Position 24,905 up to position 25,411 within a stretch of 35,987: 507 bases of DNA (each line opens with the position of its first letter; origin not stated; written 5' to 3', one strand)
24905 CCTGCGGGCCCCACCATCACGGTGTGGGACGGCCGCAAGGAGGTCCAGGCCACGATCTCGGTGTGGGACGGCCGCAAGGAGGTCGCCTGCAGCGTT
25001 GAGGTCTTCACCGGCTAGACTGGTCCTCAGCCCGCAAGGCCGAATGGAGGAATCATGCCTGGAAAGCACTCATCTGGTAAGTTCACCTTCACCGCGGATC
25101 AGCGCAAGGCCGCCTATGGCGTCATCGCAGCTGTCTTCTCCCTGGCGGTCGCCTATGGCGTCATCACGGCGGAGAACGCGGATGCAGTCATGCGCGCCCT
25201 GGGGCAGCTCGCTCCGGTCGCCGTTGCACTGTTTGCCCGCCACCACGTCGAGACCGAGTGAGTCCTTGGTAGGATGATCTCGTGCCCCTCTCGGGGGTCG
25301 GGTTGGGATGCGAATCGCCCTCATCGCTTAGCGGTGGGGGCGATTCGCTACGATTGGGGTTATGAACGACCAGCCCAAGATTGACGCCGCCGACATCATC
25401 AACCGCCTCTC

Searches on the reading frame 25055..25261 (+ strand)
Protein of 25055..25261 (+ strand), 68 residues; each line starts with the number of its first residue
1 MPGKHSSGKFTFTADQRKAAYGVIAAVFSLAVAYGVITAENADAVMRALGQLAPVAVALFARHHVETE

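Call 16: search_protein_families(library=pfam, proteins=[window:25055-25261:+], max_evalue=0.01)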
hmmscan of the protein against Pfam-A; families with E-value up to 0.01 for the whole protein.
window:25055-25261:+ (68 aa): 2 families
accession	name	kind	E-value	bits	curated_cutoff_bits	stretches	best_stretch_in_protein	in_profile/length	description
PF23809.1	Phage_holin_9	-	0.00021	21.5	27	1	13-58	68-113/130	Bacteriophage holin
PF23987.1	Phage_holin_10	-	0.0053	17.2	27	1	25-62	13-50/52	Bacteriophage holin Pam3 gp28 family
